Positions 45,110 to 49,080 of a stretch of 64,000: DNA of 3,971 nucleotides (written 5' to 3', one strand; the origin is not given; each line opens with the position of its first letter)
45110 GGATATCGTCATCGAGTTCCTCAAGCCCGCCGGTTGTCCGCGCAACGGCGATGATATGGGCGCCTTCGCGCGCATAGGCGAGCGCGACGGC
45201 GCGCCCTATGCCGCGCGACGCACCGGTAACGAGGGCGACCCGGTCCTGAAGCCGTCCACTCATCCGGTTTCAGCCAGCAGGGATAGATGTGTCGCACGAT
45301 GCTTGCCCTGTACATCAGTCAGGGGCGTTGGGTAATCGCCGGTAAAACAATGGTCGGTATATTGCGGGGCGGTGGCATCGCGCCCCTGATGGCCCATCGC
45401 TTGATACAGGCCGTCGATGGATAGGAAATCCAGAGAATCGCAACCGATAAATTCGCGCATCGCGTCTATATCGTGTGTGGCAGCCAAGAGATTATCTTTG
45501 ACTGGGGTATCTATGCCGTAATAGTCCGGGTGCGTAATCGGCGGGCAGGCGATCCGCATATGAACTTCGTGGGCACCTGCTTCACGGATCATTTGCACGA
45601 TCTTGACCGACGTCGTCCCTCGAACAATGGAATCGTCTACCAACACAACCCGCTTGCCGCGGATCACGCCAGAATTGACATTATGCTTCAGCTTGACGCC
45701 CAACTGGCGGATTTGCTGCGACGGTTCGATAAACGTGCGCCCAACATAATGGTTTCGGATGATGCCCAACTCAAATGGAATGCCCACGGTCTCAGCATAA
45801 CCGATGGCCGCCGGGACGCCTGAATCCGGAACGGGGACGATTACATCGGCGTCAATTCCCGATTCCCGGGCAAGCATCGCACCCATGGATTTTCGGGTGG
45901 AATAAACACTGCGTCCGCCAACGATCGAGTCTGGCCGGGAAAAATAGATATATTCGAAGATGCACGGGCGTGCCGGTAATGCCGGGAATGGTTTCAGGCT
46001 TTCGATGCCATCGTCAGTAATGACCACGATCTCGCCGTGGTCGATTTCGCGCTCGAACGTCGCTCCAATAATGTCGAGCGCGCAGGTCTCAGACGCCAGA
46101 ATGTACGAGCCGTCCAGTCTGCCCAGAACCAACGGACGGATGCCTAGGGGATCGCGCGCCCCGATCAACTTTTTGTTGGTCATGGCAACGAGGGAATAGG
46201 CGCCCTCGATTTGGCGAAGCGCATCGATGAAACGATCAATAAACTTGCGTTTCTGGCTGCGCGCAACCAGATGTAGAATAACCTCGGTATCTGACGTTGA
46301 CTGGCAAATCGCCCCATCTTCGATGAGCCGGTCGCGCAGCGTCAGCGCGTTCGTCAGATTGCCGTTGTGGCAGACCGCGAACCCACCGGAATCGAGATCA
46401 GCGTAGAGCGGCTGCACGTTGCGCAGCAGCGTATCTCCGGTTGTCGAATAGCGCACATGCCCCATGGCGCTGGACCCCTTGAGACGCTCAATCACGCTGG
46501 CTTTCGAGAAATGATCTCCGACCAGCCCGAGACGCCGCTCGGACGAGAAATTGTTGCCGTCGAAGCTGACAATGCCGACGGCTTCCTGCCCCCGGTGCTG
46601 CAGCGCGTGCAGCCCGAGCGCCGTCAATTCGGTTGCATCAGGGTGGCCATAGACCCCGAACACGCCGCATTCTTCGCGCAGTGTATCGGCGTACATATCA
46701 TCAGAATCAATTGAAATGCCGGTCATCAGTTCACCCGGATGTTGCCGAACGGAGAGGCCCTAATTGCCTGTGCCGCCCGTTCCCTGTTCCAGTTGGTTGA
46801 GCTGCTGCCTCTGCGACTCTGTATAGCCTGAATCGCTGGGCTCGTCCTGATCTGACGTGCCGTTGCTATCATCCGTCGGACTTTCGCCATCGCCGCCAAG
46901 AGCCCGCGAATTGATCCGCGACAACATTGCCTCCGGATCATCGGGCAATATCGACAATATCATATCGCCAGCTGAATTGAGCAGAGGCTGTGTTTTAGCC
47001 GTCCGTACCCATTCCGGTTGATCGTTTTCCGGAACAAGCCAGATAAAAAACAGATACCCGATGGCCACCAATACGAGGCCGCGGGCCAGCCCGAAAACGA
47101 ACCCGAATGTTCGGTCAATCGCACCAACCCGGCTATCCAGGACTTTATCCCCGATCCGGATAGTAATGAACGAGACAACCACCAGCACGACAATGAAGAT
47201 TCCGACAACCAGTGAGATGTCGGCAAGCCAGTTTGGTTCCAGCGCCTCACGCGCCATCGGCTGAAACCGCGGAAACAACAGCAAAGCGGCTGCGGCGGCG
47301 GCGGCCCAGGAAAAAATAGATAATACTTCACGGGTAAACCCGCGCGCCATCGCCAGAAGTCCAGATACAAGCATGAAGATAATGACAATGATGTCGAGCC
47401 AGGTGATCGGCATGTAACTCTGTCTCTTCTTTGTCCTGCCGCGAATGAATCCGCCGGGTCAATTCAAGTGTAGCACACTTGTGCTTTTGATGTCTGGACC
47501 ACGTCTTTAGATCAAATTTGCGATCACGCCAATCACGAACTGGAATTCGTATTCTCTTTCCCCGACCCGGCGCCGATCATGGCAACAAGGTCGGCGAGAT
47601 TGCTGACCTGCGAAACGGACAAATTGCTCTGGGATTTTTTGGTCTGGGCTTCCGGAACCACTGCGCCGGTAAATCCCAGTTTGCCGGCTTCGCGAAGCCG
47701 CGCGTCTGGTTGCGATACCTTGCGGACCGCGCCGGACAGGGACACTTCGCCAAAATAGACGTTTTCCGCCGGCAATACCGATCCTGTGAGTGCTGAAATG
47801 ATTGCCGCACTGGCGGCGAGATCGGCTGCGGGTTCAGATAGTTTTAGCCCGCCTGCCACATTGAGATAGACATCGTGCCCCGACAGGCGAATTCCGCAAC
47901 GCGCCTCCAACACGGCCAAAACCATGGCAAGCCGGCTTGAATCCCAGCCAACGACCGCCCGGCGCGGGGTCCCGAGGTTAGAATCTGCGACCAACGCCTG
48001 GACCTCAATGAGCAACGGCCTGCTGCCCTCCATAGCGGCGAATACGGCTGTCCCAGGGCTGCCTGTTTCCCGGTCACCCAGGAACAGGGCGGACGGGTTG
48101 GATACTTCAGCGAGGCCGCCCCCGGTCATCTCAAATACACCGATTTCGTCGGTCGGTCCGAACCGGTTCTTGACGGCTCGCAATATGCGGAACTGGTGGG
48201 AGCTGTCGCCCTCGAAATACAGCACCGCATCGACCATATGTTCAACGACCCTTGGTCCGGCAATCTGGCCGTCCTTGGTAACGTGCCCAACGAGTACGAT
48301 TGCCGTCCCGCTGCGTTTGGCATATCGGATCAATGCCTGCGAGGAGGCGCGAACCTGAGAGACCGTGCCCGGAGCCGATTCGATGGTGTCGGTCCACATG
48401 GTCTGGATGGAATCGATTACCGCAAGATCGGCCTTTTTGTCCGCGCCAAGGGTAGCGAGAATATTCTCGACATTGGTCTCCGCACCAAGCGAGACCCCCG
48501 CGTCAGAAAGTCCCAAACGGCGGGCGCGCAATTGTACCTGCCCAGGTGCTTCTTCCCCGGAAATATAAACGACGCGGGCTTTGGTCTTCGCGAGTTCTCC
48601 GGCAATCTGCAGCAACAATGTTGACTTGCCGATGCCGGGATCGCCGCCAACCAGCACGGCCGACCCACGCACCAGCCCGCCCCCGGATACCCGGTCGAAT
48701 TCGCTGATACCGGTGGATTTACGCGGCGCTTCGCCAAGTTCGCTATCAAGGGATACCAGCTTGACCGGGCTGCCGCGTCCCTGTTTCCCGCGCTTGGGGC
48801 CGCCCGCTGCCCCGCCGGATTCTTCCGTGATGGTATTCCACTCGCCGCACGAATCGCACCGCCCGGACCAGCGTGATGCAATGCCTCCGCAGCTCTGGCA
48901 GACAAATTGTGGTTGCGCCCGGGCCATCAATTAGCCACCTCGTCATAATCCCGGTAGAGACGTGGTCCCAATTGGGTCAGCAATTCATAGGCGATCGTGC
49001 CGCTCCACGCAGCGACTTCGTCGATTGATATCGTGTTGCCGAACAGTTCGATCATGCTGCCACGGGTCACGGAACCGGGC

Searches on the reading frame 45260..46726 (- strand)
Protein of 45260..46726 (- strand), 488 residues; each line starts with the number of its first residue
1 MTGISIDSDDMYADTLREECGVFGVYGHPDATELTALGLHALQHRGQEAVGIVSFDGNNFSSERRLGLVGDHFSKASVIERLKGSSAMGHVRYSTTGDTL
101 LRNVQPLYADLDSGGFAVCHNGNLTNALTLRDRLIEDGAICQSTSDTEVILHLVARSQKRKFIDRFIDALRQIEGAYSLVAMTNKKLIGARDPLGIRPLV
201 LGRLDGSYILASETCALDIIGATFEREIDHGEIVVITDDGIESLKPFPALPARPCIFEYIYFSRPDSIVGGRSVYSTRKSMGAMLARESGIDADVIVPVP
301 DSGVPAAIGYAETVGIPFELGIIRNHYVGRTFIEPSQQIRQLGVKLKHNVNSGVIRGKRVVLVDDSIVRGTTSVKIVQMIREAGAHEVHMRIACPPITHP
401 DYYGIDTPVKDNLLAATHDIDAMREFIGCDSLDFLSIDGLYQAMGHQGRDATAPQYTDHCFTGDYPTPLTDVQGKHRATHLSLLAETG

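Call 76: search_protein_families(library=pfam, proteins=[window:45260-46726:-], max_evalue=1e-8)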
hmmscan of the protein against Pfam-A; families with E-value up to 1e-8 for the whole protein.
window:45260-46726:- (488 aa): 2 families
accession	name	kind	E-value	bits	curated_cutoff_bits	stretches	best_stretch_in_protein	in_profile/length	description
PF13537.11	GATase_7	-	2.8e-20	73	25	1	98-217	7-121/123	Glutamine amidotransferase domain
PF13522.11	GATase_6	-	2.7e-18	66.7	27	1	83-213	9-130/130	Glutamine amidotransferase domain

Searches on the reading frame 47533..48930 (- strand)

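Call 76: search_protein_families(library=pfam, proteins=[window:47533-48930:-], max_evalue=1e-8)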
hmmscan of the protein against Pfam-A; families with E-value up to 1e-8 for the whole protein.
window:47533-48930:- (465 aa): 3 families
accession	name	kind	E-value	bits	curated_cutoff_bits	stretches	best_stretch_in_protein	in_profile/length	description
PF06745.19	ATPase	-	5.8e-17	62.3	26.6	1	72-141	2-72/231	KaiC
PF13481.12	AAA_25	-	2.3e-13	50.6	27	1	84-222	28-195/195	AAA domain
PF18073.7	Zn_ribbon_LapB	-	2.4e-09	37.2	25.7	1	9-36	1-28/28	Rubredoxin metal binding domain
